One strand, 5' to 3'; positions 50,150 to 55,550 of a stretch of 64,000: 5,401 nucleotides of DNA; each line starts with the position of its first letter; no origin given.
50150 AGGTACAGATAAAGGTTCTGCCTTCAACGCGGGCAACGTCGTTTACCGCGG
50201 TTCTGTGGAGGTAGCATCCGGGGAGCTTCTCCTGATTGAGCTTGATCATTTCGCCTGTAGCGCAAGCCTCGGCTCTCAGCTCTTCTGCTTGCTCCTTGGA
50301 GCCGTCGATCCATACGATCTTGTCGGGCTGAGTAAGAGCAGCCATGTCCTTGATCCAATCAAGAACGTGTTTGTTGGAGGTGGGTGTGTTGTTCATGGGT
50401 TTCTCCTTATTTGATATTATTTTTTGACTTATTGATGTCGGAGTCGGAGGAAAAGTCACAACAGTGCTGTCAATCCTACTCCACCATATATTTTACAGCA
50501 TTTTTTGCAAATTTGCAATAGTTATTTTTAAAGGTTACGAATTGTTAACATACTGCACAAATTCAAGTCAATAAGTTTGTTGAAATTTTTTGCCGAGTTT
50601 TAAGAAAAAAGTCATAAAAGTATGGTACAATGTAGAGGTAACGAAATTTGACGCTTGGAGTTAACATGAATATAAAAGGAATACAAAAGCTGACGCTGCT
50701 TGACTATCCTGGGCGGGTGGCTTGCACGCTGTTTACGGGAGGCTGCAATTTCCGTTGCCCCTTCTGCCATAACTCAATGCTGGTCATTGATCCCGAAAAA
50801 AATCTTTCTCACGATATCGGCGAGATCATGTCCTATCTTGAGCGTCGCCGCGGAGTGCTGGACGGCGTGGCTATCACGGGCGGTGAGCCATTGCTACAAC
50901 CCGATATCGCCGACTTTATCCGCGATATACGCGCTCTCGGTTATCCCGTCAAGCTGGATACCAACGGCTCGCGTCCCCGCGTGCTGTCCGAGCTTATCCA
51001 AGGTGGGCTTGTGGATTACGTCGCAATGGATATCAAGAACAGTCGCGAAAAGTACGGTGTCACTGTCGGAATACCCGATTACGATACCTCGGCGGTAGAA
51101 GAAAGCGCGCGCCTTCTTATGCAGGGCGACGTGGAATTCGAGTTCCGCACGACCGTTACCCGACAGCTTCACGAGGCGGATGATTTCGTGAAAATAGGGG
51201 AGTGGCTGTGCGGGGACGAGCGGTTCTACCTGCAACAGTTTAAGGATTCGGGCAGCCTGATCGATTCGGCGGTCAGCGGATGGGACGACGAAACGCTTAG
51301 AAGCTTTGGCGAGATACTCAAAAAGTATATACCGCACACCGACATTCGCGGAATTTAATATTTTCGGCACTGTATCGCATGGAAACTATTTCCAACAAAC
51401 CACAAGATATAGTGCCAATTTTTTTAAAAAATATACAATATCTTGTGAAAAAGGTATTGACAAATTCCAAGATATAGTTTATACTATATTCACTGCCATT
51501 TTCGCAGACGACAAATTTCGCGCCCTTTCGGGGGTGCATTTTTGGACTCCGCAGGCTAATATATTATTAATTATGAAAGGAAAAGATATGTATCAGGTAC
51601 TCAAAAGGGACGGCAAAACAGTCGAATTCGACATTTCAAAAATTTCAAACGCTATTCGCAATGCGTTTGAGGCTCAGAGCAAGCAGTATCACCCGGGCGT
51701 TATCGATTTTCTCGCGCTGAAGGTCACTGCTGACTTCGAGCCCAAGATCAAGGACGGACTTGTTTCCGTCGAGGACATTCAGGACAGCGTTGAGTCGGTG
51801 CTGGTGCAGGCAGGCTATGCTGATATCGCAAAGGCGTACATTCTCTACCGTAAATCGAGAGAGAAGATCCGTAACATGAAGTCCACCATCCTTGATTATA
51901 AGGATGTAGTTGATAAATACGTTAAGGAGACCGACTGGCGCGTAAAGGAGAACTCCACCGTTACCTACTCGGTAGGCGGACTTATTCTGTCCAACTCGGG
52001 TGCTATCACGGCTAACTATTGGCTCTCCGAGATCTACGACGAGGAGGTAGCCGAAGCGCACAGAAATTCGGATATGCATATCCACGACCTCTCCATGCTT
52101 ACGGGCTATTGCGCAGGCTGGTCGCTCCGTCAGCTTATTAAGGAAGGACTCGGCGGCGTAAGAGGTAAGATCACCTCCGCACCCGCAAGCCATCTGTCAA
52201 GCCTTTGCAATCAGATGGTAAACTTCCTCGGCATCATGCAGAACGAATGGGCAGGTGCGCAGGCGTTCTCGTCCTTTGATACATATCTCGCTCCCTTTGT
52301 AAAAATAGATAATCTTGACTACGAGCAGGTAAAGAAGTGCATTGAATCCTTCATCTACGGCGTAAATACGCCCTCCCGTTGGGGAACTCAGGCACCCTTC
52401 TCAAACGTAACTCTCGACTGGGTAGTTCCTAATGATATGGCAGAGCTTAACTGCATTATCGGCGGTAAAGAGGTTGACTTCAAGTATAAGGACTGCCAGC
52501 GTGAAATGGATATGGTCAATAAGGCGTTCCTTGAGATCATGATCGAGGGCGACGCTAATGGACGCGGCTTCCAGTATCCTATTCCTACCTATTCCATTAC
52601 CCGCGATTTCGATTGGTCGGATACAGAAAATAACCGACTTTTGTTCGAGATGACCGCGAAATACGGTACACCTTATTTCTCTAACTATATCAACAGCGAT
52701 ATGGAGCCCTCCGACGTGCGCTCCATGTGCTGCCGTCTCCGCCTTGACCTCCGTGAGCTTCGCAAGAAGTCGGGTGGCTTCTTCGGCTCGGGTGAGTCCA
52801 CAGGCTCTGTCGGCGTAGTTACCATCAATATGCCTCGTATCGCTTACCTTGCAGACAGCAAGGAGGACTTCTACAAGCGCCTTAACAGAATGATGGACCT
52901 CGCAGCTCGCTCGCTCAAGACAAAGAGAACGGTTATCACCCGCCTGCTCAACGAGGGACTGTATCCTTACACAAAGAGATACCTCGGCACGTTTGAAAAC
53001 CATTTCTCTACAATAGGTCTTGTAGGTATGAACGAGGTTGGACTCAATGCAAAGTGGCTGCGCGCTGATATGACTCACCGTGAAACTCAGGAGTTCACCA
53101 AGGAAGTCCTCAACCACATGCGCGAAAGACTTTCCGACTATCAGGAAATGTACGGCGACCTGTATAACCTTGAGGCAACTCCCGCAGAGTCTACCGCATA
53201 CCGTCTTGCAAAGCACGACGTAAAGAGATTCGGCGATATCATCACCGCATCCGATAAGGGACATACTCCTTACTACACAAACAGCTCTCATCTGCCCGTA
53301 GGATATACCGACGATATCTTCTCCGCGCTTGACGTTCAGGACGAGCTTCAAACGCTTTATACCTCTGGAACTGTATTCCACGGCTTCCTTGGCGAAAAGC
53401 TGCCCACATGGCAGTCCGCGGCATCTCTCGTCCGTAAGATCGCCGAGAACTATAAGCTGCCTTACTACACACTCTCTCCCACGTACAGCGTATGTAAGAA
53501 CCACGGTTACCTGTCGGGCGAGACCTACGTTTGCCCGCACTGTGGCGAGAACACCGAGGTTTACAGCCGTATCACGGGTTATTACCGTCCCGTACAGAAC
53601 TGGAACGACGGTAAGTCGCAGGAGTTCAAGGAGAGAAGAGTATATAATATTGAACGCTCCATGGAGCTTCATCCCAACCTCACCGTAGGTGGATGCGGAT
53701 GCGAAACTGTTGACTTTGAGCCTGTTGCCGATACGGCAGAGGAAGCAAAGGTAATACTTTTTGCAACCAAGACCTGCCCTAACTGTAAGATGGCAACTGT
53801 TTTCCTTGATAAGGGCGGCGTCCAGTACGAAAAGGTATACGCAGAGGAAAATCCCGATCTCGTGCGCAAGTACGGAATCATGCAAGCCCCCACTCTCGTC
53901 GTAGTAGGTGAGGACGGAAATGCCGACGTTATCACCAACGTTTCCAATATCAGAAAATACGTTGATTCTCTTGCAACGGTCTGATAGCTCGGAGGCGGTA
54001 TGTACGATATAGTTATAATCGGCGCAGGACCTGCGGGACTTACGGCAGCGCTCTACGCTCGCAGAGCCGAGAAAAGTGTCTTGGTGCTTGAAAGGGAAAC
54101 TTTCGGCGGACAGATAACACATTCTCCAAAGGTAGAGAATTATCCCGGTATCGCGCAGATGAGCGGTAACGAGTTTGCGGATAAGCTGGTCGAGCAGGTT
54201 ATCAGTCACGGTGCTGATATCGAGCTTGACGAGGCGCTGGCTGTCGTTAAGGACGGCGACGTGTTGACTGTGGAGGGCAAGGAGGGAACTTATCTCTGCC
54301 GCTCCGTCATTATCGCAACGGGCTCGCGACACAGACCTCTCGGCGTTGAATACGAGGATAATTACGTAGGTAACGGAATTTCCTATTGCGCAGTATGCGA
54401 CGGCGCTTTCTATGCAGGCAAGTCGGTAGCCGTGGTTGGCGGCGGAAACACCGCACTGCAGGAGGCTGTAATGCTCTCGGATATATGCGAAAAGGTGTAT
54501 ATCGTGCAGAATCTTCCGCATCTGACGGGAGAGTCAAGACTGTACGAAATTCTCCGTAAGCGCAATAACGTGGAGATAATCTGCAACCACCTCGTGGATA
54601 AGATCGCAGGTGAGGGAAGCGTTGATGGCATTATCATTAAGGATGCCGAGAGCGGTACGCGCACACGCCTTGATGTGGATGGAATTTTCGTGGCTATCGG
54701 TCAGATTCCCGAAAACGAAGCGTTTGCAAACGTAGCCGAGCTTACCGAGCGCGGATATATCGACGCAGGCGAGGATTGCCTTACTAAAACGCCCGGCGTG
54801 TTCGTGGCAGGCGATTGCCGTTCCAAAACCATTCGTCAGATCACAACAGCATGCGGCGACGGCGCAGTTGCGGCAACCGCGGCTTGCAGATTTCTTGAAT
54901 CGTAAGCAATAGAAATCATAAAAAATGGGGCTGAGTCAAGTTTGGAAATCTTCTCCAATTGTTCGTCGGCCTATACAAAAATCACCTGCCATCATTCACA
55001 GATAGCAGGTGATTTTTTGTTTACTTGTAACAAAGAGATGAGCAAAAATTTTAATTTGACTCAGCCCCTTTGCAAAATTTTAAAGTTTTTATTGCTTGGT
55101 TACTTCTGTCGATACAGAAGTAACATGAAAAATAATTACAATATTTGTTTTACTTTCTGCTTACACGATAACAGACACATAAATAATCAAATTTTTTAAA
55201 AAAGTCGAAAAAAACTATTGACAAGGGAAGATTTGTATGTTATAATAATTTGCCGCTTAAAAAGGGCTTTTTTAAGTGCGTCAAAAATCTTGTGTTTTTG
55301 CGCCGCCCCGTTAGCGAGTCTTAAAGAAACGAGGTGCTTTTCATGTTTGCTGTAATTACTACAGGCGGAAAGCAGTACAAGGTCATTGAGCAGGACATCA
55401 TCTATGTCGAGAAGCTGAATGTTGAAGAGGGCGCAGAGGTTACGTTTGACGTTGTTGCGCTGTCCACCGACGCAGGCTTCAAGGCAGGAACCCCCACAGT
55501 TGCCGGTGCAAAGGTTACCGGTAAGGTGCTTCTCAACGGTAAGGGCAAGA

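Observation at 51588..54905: NrdD fused to a CPNC thioredoxin-fold domain, followed by a thioredoxin-reductase homolog without the NADPH motif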

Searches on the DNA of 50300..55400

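Call 48: search_rna_families(source=window, start=50300, end=55400, threshold=evalue, max_evalue=0.1)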
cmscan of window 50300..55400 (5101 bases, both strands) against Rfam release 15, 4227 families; matches with E-value up to 0.1: 1.
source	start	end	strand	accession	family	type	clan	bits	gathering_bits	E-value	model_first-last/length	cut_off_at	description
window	55244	55331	+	RF00559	L21_leader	Cis-reg; leader;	-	28.7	36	0.01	1-77/77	no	Ribosomal protein L21 leader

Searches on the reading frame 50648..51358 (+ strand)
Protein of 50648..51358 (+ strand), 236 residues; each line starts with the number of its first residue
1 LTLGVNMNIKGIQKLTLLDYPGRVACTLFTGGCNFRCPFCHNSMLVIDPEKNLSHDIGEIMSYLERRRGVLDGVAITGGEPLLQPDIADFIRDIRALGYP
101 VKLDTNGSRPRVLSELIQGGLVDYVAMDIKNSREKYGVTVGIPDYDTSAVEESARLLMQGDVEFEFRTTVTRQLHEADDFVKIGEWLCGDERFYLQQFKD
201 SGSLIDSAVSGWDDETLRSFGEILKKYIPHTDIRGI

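Call 6: search_protein_families(library=pfam, proteins=[window:50648-51358:+], max_evalue=0.01)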
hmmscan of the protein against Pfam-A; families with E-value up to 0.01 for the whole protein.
window:50648-51358:+ (236 aa): 2 families
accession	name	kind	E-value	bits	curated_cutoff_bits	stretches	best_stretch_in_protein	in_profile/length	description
PF04055.27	Radical_SAM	-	8e-20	72.1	29.5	1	29-163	3-142/166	Radical SAM superfamily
PF13353.11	Fer4_12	-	2.9e-08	34.5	22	1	24-98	6-81/137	4Fe-4S single cluster domain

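Call 7: search_protein_families(library=ncbifam, proteins=[window:50648-51358:+], max_evalue=0.01)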
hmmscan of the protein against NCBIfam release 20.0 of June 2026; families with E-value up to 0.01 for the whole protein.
window:50648-51358:+ (236 aa): 54 families (the best 25 are shown)
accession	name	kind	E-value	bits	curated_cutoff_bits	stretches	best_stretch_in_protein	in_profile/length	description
TIGR02495.1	NrdG2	equivalog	1.2e-63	214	131.15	1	8-199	1-193/193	anaerobic ribonucleoside-triphosphate reductase activating protein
TIGR02493.1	PFLA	equivalog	5.5e-15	55.4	231.75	1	9-136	2-134/235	pyruvate formate-lyase-activating protein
TIGR04041.1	activase_YjjW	hypoth_equivalog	5e-14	52.4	250.2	2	54-202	92-242/276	YjjW family glycine radical enzyme activase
TIGR02668.1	moaA_archaeal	equivalog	3e-12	46.1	325.25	1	30-121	17-109/303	GTP 3',8-cyclase MoaA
TIGR02666.1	moaA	equivalog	2.1e-11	43.4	284.05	1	30-119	17-113/336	GTP 3',8-cyclase MoaA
NF001199.0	PRK00164.2-1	equivalog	8.2e-11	41.6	231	1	30-126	19-115/308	GTP 3',8-cyclase MoaA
TIGR02491.1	NrdG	equivalog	3e-10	40.2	126.1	1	8-92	1-85/154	anaerobic ribonucleoside-triphosphate reductase activating protein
TIGR02494.1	PFLE_PFLC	subfamily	3.5e-10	39.6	174.35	2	73-170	126-221/293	glycyl-radical enzyme activating protein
TIGR04317.1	W_rSAM_matur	equivalog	3.6e-10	39.5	380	1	30-134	11-115/349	tungsten cofactor oxidoreductase radical SAM maturase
NF038283.1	viperin_w_prok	equivalog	9e-10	38.2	180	1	29-110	8-95/281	viperin family antiviral radical SAM protein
TIGR03963.1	rSAM_QueE_Clost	equivalog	9.8e-10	38.5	260.1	1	22-109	18-104/219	putative 7-carboxy-7-deazaguanine synthase QueE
NF008356.0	PRK11145.1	equivalog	2.4e-09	36.9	375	1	9-143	7-146/246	pyruvate formate lyase 1-activating protein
TIGR04003.1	rSAM_BssD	equivalog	1.7e-08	34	496.45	1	9-43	3-36/314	[benzylsuccinate synthase]-activating enzyme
TIGR04251.1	SCM_rSAM_ScmF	equivalog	6.5e-08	32.3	400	1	28-108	9-91/353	SynChlorMet cassette radical SAM/SPASM protein ScmF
NF043069.1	T4HPD_activ_SAM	equivalog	7.2e-08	32.1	425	1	8-43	3-37/299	trans-4-hydroxy-L-proline dehydratase activase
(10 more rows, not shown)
